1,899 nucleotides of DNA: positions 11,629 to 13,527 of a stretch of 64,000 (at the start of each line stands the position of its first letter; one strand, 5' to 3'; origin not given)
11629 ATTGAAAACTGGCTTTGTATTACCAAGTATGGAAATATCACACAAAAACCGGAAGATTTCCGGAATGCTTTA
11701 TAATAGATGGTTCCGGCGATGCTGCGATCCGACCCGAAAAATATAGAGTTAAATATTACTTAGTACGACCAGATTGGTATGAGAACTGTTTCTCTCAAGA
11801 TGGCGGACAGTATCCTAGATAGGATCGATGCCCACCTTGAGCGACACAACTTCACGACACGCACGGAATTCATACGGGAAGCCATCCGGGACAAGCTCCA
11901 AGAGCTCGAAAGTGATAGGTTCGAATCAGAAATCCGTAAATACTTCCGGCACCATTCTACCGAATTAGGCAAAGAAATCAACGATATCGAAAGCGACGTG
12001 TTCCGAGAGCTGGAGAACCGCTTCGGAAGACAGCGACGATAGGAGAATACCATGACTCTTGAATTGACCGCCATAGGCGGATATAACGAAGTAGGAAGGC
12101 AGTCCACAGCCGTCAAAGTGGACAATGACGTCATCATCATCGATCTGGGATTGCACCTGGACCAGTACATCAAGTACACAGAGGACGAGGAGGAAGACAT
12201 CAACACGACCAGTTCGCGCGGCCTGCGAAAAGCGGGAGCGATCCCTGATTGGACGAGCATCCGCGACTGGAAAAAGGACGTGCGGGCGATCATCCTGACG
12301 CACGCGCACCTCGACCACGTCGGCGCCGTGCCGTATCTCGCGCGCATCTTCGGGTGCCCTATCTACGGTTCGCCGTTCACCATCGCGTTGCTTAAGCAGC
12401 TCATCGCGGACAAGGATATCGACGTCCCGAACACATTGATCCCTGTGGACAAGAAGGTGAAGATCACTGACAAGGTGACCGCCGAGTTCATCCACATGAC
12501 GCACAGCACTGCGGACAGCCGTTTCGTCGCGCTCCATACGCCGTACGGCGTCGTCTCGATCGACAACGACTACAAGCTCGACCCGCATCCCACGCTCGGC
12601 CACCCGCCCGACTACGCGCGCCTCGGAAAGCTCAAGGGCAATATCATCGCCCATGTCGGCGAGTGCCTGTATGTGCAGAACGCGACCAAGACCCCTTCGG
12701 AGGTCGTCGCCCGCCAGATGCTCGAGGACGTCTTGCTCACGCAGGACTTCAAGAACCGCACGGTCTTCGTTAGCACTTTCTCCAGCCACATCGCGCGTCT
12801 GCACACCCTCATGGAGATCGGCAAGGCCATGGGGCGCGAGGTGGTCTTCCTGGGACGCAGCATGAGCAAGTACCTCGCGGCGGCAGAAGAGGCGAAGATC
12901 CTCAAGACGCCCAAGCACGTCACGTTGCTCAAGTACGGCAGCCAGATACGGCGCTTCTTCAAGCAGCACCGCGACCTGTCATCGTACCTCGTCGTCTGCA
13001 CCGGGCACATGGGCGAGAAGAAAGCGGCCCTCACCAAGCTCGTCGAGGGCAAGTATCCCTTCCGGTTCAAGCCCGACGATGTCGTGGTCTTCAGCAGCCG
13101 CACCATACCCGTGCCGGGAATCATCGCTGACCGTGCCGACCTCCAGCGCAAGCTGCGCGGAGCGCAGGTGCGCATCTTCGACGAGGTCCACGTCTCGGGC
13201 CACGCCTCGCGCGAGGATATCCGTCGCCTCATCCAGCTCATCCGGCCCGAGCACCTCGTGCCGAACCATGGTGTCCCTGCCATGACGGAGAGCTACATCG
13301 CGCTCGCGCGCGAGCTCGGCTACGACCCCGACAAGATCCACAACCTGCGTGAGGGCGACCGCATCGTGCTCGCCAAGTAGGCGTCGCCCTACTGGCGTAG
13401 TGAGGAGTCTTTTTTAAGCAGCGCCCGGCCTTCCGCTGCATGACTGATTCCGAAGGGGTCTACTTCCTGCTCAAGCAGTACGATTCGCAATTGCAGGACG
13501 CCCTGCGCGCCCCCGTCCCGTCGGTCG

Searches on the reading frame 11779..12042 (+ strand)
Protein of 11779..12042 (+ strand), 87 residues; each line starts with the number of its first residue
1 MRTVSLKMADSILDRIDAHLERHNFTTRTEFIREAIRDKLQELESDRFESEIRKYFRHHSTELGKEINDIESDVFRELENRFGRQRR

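Call 8: search_protein_families(library=pfam, proteins=[window:11779-12042:+], max_evalue=0.01)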
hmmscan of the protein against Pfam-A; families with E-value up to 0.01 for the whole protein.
window:11779-12042:+ (87 aa): 2 families
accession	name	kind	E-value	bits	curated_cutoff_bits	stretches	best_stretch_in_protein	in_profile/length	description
PF01402.27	RHH_1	-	1.9e-05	24.9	20.5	1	4-40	2-37/39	Ribbon-helix-helix protein, copG family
PF17723.7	RHH_8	-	0.00012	22.6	25.4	1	4-64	8-61/119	Ribbon-Helix-Helix transcriptional regulator family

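Call 72: search_protein_families(library=ncbifam, proteins=[window:11779-12042:+], max_evalue=0.01)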
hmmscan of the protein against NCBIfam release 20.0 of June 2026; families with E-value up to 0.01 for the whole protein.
window:11779-12042:+ (87 aa): 7 families
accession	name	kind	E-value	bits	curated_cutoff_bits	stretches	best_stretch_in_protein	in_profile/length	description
NF001884.0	PRK00630.1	subfamily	3.7e-06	27.1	119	1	5-73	14-89/148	nickel responsive regulator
NF003381.0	PRK04460.1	equivalog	7.6e-06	26.1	105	1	4-76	7-83/139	nickel-responsive transcriptional regulator NikR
NF002815.0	PRK02967.1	equivalog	3.9e-05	23.7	83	1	1-71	1-76/139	nickel-responsive transcriptional regulator NikR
NF002169.0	PRK01002.1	subfamily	5.9e-05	23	111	1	2-77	5-85/141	nickel responsive regulator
NF058555.1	TransRegCdrSHalo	equivalog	0.00056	19.9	100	1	1-51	1-51/61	transcriptional regulator CdrS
TIGR02793.1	nikR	equivalog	0.0013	19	175.45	1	4-68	3-71/129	nickel-responsive transcriptional regulator NikR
NF053762.1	aCcr1_fam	equivalog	0.0014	18.5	60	1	2-37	1-35/38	aCcr1 family cell cycle regulator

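Call 81: search_solved_structures(query=window:11779-12039:+, max_evalue=10)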
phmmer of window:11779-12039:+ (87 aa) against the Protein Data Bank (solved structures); distinct sequences matched with E-value up to 10: 20.
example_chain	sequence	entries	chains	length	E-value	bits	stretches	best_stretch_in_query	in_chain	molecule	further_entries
2wvb_A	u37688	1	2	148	0.00095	23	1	5-71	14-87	PUTATIVE NICKEL-RESPONSIVE REGULATOR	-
2ca9_A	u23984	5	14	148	0.0012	22.7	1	5-71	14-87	PUTATIVE NICKEL-RESPONSIVE REGULATOR | nickel-responsive regulator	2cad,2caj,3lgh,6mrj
2wvd_A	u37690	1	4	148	0.0013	22.5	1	5-71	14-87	PUTATIVE NICKEL-RESPONSIVE REGULATOR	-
2wve_A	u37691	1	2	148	0.0023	21.8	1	5-70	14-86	PUTATIVE NICKEL-RESPONSIVE REGULATOR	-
3pht_A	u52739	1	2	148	0.0098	19.8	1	5-43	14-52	Putative nickel-responsive regulator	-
2wvc_A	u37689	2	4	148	0.018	19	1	5-42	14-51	PUTATIVE NICKEL-RESPONSIVE REGULATOR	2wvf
2rgr_A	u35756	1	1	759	0.027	18.4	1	27-74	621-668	DNA topoisomerase 2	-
3l4j_A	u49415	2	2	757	0.028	18.4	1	27-74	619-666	DNA topoisomerase 2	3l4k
1bgw_A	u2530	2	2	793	0.033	18.1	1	27-74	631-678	TOPOISOMERASE | TOPOISOMERASE II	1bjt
4gfh_A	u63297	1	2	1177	0.053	17.5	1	27-74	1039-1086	DNA topoisomerase 2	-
2lem_A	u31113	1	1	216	0.083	16.8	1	8-69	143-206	Apolipoprotein A-I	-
2bj1_A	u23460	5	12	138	0.12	16.3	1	5-74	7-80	NICKEL RESPONSIVE REGULATOR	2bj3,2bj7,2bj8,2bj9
6x89_S8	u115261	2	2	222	0.14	16.1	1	16-60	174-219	NADH dehydrogenase [ubiquinone] iron-sulfur protein 8, mitochondrial | NDUS8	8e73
1q5v_A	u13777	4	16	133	0.14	16.1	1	1-45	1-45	Nickel responsive regulator | Nickel-responsive regulator | Nickel-responsive regulatory protein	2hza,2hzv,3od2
1iur_A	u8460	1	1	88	0.29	15.1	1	19-85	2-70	KIAA0730 protein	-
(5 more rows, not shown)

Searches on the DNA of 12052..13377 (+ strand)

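Call 17: search_rna_families(sources=[L002, L001], threshold=gathering)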
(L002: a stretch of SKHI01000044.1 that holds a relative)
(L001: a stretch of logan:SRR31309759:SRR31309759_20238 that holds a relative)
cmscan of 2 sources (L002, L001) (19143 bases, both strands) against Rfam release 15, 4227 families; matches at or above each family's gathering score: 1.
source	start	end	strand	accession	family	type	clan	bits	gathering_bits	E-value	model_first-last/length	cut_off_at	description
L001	51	153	+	RF00005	tRNA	Gene; tRNA;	CL00001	42.7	29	3e-06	1-71/71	no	tRNA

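Call 31: search_rna_families(sources=[L003, L004, L005, L006, L007, L008, L009, L010], threshold=gathering)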
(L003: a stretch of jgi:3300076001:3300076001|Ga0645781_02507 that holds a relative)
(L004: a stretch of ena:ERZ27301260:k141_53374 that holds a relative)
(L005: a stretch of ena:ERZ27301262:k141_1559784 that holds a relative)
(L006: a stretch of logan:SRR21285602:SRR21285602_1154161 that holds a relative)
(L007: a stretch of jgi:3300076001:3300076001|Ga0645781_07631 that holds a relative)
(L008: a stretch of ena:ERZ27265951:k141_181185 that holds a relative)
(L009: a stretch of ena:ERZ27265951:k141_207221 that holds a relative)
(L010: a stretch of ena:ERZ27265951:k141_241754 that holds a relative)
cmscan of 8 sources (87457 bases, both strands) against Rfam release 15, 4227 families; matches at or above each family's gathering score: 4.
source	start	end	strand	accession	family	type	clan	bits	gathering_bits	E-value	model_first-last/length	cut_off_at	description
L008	3438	3555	+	RF00005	tRNA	Gene; tRNA;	CL00001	44.5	29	4.6e-06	1-71/71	no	tRNA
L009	3397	3516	+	RF00005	tRNA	Gene; tRNA;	CL00001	44.3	29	5.1e-06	1-71/71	no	tRNA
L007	3438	3557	+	RF00005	tRNA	Gene; tRNA;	CL00001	40.2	29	6.7e-05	1-71/71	no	tRNA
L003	3745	3874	+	RF00005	tRNA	Gene; tRNA;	CL00001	37.3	29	0.00042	1-71/71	no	tRNA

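Call 50: search_rna_families(source=L011, start=4000, end=10500, threshold=gathering)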
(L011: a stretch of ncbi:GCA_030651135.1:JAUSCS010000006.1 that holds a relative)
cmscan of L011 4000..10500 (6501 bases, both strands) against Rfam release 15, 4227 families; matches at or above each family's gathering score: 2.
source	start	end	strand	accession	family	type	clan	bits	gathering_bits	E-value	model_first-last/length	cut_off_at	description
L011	4887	7790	-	RF02540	LSU_rRNA_archaea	Gene; rRNA;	CL00112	2564.5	50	0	1-2987/2987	no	Archaeal large subunit ribosomal RNA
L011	8062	9765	-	RF01959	SSU_rRNA_archaea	Gene; rRNA;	CL00111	1374.3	50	0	1-1478/1478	no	Archaeal small subunit ribosomal RNA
